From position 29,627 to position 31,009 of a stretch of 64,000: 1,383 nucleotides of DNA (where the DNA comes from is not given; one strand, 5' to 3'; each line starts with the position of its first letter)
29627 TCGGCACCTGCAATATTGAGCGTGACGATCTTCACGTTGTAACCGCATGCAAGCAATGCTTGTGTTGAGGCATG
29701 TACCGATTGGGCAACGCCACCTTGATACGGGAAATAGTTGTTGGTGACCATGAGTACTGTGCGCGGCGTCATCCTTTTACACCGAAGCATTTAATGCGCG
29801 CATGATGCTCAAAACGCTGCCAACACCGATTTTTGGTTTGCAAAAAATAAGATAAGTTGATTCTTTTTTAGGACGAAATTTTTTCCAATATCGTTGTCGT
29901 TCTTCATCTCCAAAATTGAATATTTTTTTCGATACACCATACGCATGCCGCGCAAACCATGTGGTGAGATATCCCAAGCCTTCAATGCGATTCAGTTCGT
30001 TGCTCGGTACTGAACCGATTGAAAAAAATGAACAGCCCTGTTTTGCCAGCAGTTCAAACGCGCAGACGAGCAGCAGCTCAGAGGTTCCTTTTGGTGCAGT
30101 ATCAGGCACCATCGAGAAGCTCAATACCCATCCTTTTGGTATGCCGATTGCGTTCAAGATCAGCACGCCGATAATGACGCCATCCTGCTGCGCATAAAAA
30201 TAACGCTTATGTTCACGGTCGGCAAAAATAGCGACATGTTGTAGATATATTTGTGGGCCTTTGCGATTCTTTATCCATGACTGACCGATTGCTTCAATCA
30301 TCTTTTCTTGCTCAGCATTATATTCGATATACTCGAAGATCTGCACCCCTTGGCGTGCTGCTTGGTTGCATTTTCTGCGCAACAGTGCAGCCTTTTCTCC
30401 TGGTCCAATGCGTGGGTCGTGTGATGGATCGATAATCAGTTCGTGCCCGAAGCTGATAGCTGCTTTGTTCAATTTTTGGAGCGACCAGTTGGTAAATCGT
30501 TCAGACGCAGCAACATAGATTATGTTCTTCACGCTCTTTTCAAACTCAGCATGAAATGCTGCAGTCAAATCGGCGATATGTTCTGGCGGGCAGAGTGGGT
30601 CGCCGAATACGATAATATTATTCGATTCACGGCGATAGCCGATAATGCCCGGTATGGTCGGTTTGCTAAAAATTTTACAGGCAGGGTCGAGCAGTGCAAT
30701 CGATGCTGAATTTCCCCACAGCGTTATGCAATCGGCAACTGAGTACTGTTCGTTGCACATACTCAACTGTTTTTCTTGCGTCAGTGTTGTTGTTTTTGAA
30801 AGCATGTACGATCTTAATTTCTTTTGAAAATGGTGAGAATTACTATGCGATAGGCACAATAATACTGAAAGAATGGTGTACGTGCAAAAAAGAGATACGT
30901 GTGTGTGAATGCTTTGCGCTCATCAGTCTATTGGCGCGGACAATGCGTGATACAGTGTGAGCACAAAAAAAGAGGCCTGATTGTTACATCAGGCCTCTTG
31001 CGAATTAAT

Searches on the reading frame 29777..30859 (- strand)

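Call 68: search_protein_families(library=pfam, proteins=[window:29777-30859:-], max_evalue=0.00001)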
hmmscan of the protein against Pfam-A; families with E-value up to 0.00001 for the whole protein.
window:29777-30859:- (360 aa): 1 family
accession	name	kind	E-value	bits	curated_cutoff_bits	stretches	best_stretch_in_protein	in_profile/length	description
PF09924.15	LPG_synthase_C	-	8.6e-25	87.8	27.5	1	51-338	13-297/298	Phosphatidylglycerol lysyltransferase, C-terminal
